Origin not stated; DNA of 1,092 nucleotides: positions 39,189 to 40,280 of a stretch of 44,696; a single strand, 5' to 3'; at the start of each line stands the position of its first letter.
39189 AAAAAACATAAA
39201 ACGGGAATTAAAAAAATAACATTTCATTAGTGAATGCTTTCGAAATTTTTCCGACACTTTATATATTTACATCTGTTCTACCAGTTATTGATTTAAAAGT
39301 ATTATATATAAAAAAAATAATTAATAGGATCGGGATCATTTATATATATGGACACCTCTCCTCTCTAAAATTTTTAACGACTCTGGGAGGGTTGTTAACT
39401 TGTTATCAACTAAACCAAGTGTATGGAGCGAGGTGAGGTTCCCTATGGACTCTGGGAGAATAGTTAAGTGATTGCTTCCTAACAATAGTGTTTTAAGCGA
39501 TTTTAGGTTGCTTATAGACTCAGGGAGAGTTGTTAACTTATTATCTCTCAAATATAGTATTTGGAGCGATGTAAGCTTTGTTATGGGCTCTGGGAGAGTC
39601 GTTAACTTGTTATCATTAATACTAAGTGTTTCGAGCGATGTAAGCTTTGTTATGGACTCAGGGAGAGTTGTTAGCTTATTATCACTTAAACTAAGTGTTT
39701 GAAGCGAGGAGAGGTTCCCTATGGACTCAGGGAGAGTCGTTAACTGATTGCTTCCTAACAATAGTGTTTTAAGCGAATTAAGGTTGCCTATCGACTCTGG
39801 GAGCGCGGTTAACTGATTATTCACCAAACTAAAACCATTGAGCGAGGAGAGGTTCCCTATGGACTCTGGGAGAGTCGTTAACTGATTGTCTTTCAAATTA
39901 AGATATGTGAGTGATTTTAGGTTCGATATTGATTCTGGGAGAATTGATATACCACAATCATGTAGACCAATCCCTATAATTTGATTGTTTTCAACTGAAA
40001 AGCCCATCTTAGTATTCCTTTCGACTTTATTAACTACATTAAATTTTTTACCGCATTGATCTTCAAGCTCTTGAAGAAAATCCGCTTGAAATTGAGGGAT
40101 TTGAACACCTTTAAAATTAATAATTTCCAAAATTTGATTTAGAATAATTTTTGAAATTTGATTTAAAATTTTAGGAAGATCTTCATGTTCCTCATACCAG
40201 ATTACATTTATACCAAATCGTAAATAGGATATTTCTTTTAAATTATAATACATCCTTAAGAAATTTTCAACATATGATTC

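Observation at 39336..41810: SIR2_2 NADase-type domain fused directly to an LRR array with no NTPase: candidate single-protein archaeal immune sensor-effector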

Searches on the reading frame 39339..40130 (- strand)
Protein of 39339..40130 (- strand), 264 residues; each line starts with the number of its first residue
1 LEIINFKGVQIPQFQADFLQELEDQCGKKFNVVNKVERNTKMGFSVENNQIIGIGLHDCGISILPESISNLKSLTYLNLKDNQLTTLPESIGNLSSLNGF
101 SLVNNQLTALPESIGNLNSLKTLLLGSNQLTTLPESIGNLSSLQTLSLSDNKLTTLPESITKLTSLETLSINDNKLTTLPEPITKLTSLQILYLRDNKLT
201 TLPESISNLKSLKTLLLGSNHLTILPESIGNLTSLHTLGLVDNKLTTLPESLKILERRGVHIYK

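Call 32: find_homologous_proteins(query=window:39339-40130:-, max_evalue=0.001)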
Query window:39339-40130:- (264 aa): 4505 proteins with E <= 0.001 among 8000 candidates; the best 120 are listed.
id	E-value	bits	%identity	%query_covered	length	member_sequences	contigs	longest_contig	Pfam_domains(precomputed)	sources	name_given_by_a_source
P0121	4.3e-89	316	52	95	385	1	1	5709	PF23598.2,PF00560.40,PF12799.14,PF23286.1,PF13855.13,PF23211.1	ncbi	-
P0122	3.9e-87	310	66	97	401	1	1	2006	PF23598.2,PF00560.40,PF12799.14,PF13676.12,PF23286.1,PF13855.13,PF23211.1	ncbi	-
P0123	4.3e-84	300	58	99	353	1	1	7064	PF23598.2,PF00560.40,PF12799.14,PF23286.1,PF13855.13,PF23211.1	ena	-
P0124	4.6e-82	293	55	75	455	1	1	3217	PF23598.2,PF13516.13,PF14580.13,PF25019.1,PF00560.40,PF12799.14,PF23286.1,PF13855.13,PF23211.1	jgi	-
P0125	1.5e-81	291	48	98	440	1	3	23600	PF23598.2,PF25019.1,PF00560.40,PF12799.14,PF27094.1,PF23286.1,PF13855.13,PF23211.1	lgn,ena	-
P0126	5.4e-75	270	44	73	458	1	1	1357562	PF24048.2,PF23598.2,PF24758.2,PF00560.40,PF12799.14,PF23286.1,PF13855.13,PF23211.1,PF23952.2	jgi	jgi:leucine-rich repeat protein SHOC2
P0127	1.1e-74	269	54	95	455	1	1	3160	PF23598.2,PF25019.1,PF00560.40,PF12799.14,PF13676.12,PF23286.1,PF13855.13,PF23211.1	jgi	-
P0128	6.5e-74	266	49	73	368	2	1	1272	PF23598.2,PF25019.1,PF00560.40,PF12799.14,PF13855.13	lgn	-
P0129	1.7e-73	265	51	97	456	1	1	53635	PF23598.2,PF14580.13,PF25019.1,PF00560.40,PF12799.14,PF23286.1,PF13855.13,PF23211.1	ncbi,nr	ncbi:MAG: hypothetical protein GF317_11030 [Candidatus Lokiarchaeota archaeon]|nr:hypothetical prote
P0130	2.5e-72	261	44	80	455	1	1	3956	PF24048.2,PF23598.2,PF00560.40,PF12799.14,PF13855.13,PF23211.1,PF13646.13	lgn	-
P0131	1.7e-71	258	56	98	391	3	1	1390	PF23598.2,PF25019.1,PF00560.40,PF12799.14,PF23286.1,PF13855.13,PF23211.1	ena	-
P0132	7.6e-71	256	55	99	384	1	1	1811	PF23598.2,PF00560.40,PF12799.14,PF13676.12,PF13855.13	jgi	-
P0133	4.8e-68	247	55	95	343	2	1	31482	PF23598.2,PF00560.40,PF12799.14,PF23286.1,PF13855.13,PF23211.1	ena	-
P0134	8.0e-68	246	64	79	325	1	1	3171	PF23598.2,PF00560.40,PF12799.14,PF13855.13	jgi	-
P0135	8.5e-68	246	44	84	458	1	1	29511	PF23598.2,PF25019.1,PF00560.40,PF12799.14,PF13855.13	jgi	-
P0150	3.9e-60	221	45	89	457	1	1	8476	PF23598.2,PF14580.13,PF00560.40,PF12799.14,PF13676.12,PF13855.13,PF23211.1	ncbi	-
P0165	2.6e-58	215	46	90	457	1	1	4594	PF23598.2,PF00560.40,PF12799.14,PF13676.12,PF13855.13,PF23211.1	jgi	jgi:Leucine-rich repeat (LRR) protein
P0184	8.6e-55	204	53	67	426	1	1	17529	PF23598.2,PF00025.28,PF00560.40,PF08477.20,PF12799.14,PF23286.1,PF13855.13,PF23211.1,PF00071.29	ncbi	-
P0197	1.1e-53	200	49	75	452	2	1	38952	PF23598.2,PF25019.1,PF00560.40,PF12799.14,PF11789.15,PF04564.22,PF13855.13,PF23211.1,PF23952.2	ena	-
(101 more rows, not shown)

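Call 33: search_protein_families(library=pfam, proteins=[P0121, P0122, P0123, P0125, P0127, P0132, P0150, P0165, P0184, P0197], max_evalue=0.001)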
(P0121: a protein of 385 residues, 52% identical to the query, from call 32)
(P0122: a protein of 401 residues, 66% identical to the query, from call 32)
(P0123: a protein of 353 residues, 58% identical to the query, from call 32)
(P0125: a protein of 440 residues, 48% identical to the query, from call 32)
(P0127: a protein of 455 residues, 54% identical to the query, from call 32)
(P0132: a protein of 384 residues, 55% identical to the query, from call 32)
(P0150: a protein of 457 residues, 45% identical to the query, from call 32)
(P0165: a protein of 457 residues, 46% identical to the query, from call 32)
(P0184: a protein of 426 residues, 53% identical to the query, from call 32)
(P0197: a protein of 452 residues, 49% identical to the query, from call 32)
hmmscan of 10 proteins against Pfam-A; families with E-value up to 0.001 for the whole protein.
P0121 (385 aa): 9 families
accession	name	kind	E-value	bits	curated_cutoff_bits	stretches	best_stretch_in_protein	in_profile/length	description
PF23598.1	LRR_14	-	2.6e-36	125.6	40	3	146-229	42-123/353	Leucine-rich repeat region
PF13855.12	LRR_8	-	1.9e-19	69.6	27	4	152-209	2-61/61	Leucine rich repeat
PF12799.13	LRR_4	-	7.1e-19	67.9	27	4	152-188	2-38/44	Leucine Rich repeats (2 copies)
PF00560.39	LRR_1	-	1.5e-13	48.5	20.6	0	152-173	1-23/23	Leucine Rich Repeat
PF23286.1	LRR_13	-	5.1e-10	39.8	30.1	0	82-148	3-71/210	Disease resistance protein RPS4B-like, leucine-rich repeats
PF23211.1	LRR_LRWD1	-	9e-07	29.2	28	0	123-186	14-76/190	Leucine-rich repeat and WD repeat-containing protein 1, LRR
PF17126.11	RsmF_methylt_CI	-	6.1e-05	23.4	27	0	156-179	14-37/61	RsmF rRNA methyltransferase first C-terminal domain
PF14337.13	Abi_alpha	-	0.00038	21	29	0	230-272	125-166/196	Abortive infection alpha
PF24048.1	LRR_NXF1-5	-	0.00083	19.4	30.5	0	89-164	41-117/142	NXF1/2/3/5 leucine-rich repeat domain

P0122 (401 aa): 9 families
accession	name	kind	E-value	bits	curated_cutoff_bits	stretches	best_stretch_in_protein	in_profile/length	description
PF23598.1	LRR_14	-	1.4e-34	119.9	40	3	262-334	54-124/353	Leucine-rich repeat region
PF13855.12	LRR_8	-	4e-28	97.4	27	4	256-313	2-61/61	Leucine rich repeat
PF12799.13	LRR_4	-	1.1e-26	92.6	27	4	278-317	1-40/44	Leucine Rich repeats (2 copies)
PF00560.39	LRR_1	-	4.3e-21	70.9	20.6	0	279-300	1-23/23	Leucine Rich Repeat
PF13676.11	TIR_2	-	2.8e-15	57.3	28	1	5-113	1-111/122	TIR domain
PF23286.1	LRR_13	-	3.5e-10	40.4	30.1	0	191-230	32-72/210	Disease resistance protein RPS4B-like, leucine-rich repeats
PF23211.1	LRR_LRWD1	-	1.4e-06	28.6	28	0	317-391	35-107/190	Leucine-rich repeat and WD repeat-containing protein 1, LRR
PF17126.11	RsmF_methylt_CI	-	0.00053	20.4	27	0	235-258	12-35/61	RsmF rRNA methyltransferase first C-terminal domain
PF08937.16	ThsB_TIR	-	0.00055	20.7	21.2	0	6-95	1-97/100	Thoeris protein ThsB, TIR-like domain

P0123 (353 aa): 7 families
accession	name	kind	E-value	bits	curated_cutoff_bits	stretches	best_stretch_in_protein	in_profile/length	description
PF23598.1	LRR_14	-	4.3e-33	115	40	3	220-302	42-122/353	Leucine-rich repeat region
PF12799.13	LRR_4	-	2.8e-27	94.5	27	5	179-218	1-40/44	Leucine Rich repeats (2 copies)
PF13855.12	LRR_8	-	3.2e-24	84.9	27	4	172-214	18-61/61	Leucine rich repeat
PF00560.39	LRR_1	-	1.4e-20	69.4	20.6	0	226-247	1-23/23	Leucine Rich Repeat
PF23211.1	LRR_LRWD1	-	1.2e-08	35.3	28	0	172-240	35-101/190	Leucine-rich repeat and WD repeat-containing protein 1, LRR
PF23286.1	LRR_13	-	7.2e-06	26.3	30.1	0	154-292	25-164/210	Disease resistance protein RPS4B-like, leucine-rich repeats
PF25019.1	LRR_R13L1-DRL21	-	0.00046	20.5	27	0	226-279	70-125/127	R13L1/DRL21 LRRs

P0125 (440 aa): 7 families
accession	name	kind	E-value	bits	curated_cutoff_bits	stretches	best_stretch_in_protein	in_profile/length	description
PF23598.1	LRR_14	-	2e-40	139.1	40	4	214-297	43-124/353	Leucine-rich repeat region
PF13855.12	LRR_8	-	8.4e-29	99.6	27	4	219-276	2-61/61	Leucine rich repeat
PF12799.13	LRR_4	-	1.3e-24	86.1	27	5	149-187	1-39/44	Leucine Rich repeats (2 copies)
PF00560.39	LRR_1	-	7e-21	70.3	20.6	0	173-194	1-23/23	Leucine Rich Repeat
PF23211.1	LRR_LRWD1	-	5.7e-10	39.7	28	0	389-432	35-77/190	Leucine-rich repeat and WD repeat-containing protein 1, LRR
PF23286.1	LRR_13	-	1.8e-08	34.8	30.1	0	149-200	3-55/210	Disease resistance protein RPS4B-like, leucine-rich repeats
PF25019.1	LRR_R13L1-DRL21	-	5.2e-07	30.1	27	0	239-296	70-126/127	R13L1/DRL21 LRRs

P0127 (455 aa): 9 families
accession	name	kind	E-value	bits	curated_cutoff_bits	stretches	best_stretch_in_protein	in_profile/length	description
PF23598.1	LRR_14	-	2.7e-40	138.6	40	3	229-312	40-121/353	Leucine-rich repeat region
PF13855.12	LRR_8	-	1.8e-30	104.9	27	5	306-363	2-61/61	Leucine rich repeat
PF12799.13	LRR_4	-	4.2e-19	68.6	27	4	237-275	2-40/44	Leucine Rich repeats (2 copies)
PF00560.39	LRR_1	-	3.6e-16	56.3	20.6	0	237-258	1-23/23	Leucine Rich Repeat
PF13676.11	TIR_2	-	2.5e-11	44.5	28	1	3-111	1-109/122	TIR domain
PF25019.1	LRR_R13L1-DRL21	-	1.1e-09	38.7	27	1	374-431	69-127/127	R13L1/DRL21 LRRs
PF23286.1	LRR_13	-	3.9e-08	33.7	30.1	0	351-421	3-74/210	Disease resistance protein RPS4B-like, leucine-rich repeats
PF23211.1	LRR_LRWD1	-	2.6e-06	27.7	28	0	302-387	16-99/190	Leucine-rich repeat and WD repeat-containing protein 1, LRR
PF08357.16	SEFIR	-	0.00035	21.3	23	1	1-75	1-77/150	SEFIR domain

P0132 (384 aa): 7 families
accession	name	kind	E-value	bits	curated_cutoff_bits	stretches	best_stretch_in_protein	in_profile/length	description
PF23598.1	LRR_14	-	5.1e-29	101.6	40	3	234-339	43-148/353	Leucine-rich repeat region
PF12799.13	LRR_4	-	6.6e-22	77.5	27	2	330-369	1-40/44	Leucine Rich repeats (2 copies)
PF13855.12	LRR_8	-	5.3e-18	65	27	4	323-365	18-61/61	Leucine rich repeat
PF13676.11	TIR_2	-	4.3e-15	56.7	28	1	5-113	1-111/122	TIR domain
PF00560.39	LRR_1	-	1.5e-13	48.5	20.6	0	331-352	1-23/23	Leucine Rich Repeat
PF23286.1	LRR_13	-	6.4e-05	23.2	30.1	0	317-375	14-73/210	Disease resistance protein RPS4B-like, leucine-rich repeats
PF14580.12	LRR_9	-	0.00086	19.4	30.5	0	291-369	49-129/175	Leucine-rich repeat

P0150 (457 aa): 9 families
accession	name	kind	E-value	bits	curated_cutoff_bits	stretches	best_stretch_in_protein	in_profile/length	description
PF23598.1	LRR_14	-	1.1e-31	110.3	40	3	173-293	53-172/353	Leucine-rich repeat region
PF13855.12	LRR_8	-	4.6e-28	97.2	27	4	121-179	1-61/61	Leucine rich repeat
PF12799.13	LRR_4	-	1.8e-27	95.2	27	5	214-251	2-39/44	Leucine Rich repeats (2 copies)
PF00560.39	LRR_1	-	3.8e-19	65.1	20.6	0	192-210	2-21/23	Leucine Rich Repeat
PF13676.11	TIR_2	-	5.4e-09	37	28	1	327-423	2-98/122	TIR domain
PF23211.1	LRR_LRWD1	-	1.1e-07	32.2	28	1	166-252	18-102/190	Leucine-rich repeat and WD repeat-containing protein 1, LRR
PF14580.12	LRR_9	-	2e-05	24.7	30.5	1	170-253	45-130/175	Leucine-rich repeat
PF25019.1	LRR_R13L1-DRL21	-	7.6e-05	23.1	27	0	140-199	65-126/127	R13L1/DRL21 LRRs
PF24048.1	LRR_NXF1-5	-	0.00024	21.1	30.5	0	160-238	50-130/142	NXF1/2/3/5 leucine-rich repeat domain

P0165 (457 aa): 9 families
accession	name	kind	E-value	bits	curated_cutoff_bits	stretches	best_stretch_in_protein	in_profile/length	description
PF23598.1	LRR_14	-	7.4e-33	114.2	40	3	93-175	42-122/353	Leucine-rich repeat region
PF12799.13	LRR_4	-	4.5e-27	93.9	27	5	122-160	2-40/44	Leucine Rich repeats (2 copies)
PF13855.12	LRR_8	-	6.2e-27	93.6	27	4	168-225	2-61/61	Leucine rich repeat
PF00560.39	LRR_1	-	9.6e-19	63.9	20.6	0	192-210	2-21/23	Leucine Rich Repeat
PF13676.11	TIR_2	-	6.1e-09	36.8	28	1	327-420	2-93/122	TIR domain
PF23211.1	LRR_LRWD1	-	1.7e-07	31.5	28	0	169-255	18-105/190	Leucine-rich repeat and WD repeat-containing protein 1, LRR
PF23286.1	LRR_13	-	0.00013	22.2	30.1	0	64-123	16-76/210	Disease resistance protein RPS4B-like, leucine-rich repeats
PF14580.12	LRR_9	-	0.00017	21.7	30.5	0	153-245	51-146/175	Leucine-rich repeat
PF24048.1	LRR_NXF1-5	-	0.00063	19.8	30.5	0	156-226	46-117/142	NXF1/2/3/5 leucine-rich repeat domain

P0184 (426 aa): 11 families
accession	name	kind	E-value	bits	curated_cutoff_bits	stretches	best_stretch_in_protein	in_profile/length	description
PF23598.1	LRR_14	-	4e-25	88.8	40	3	51-132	42-121/353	Leucine-rich repeat region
PF08477.19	Roc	-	3.6e-22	79.3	27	1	194-311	1-117/119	Ras of Complex, Roc, domain of DAPkinase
PF12799.13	LRR_4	-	7.4e-22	77.3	27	5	79-118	1-40/44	Leucine Rich repeats (2 copies)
PF13855.12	LRR_8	-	1.2e-21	76.7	27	3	102-160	1-61/61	Leucine rich repeat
PF00560.39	LRR_1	-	1.2e-16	57.7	20.6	0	103-124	1-23/23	Leucine Rich Repeat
PF00071.28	Ras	-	3.5e-08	33.6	21.6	1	194-314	1-115/162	Ras family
PF23286.1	LRR_13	-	2.2e-07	31.3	30.1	0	53-114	24-87/210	Disease resistance protein RPS4B-like, leucine-rich repeats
PF00025.27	Arf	-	9.2e-06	25.7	22.3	1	191-336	13-147/174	ADP-ribosylation factor family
PF23211.1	LRR_LRWD1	-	1.8e-05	25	28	0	79-160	21-98/190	Leucine-rich repeat and WD repeat-containing protein 1, LRR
PF25019.1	LRR_R13L1-DRL21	-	7e-05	23.2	27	0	101-156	68-125/127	R13L1/DRL21 LRRs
PF16095.11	COR-A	-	0.00015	22.1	35.3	1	367-417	1-53/143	C-terminal of Roc, COR-A domain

P0197 (452 aa): 11 families
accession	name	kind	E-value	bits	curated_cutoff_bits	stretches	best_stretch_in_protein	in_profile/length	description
PF12799.13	LRR_4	-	9.4e-42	140.5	27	6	390-429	1-40/44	Leucine Rich repeats (2 copies)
PF13855.12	LRR_8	-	8.7e-41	138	27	4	299-356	2-61/61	Leucine rich repeat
PF23598.1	LRR_14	-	2.6e-39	135.4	40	4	304-376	53-123/353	Leucine-rich repeat region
PF00560.39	LRR_1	-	2.3e-30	98.5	20.6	0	391-412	1-23/23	Leucine Rich Repeat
PF04564.21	U-box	-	6.2e-17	62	21.4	1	47-117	2-71/73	U-box domain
PF23211.1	LRR_LRWD1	-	1.3e-14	54.8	28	0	360-428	35-101/190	Leucine-rich repeat and WD repeat-containing protein 1, LRR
PF25019.1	LRR_R13L1-DRL21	-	5.6e-10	39.7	27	0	367-421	69-125/127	R13L1/DRL21 LRRs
PF11789.14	zf-Nse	-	1.3e-07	31.8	27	1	46-86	8-48/57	Zinc-finger of the MIZ type in Nse subunit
PF23952.1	LRR_EndoS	-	1.3e-06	29.1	27.9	0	292-331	76-116/116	Endo-beta-N-acetylglucosaminidase EndoS LRR domain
PF24048.1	LRR_NXF1-5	-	0.00027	20.9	30.5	0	320-380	53-117/142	NXF1/2/3/5 leucine-rich repeat domain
PF13445.12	zf-RING_UBOX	-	0.00077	19.9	25.2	0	52-81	1-27/39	RING-type zinc-finger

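Call 58: find_encoding_contigs(protein=P0132, flank=6000, max_places=3)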
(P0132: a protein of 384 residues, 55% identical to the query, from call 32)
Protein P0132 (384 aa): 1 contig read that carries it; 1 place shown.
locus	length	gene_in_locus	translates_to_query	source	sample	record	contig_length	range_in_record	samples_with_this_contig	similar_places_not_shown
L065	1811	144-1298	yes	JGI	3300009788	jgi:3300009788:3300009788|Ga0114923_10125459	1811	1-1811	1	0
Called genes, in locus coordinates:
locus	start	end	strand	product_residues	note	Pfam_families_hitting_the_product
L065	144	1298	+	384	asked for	PF13676:TIR_2, PF00560:LRR_1 (faint), PF23598:LRR_14, PF13855:LRR_8 (weak), PF23598:LRR_14, PF12799:LRR_4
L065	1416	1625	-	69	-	-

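Call 59: find_encoding_contigs(protein=P0150, flank=6000, max_places=3)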
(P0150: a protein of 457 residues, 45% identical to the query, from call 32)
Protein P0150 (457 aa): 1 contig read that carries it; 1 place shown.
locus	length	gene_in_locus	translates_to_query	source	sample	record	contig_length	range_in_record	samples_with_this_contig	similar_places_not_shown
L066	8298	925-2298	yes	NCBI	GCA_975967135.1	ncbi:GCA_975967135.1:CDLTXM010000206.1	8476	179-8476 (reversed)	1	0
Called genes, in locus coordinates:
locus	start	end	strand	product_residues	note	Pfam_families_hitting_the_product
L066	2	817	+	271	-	?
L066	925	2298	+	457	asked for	PF13855:LRR_8 (weak), PF23598:LRR_14, PF23598:LRR_14, PF12799:LRR_4 (weak), PF13855:LRR_8, PF23598:LRR_14, PF13855:LRR_8, PF13676:TIR_2, +6 more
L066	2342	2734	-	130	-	-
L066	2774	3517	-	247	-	PF00106:adh_short, PF08659:KR, PF13561:adh_short_C2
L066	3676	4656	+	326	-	-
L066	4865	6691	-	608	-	PF08126:Propeptide_C25, PF01364:Peptidase_C25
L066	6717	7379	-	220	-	PF08126:Propeptide_C25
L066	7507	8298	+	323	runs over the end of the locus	?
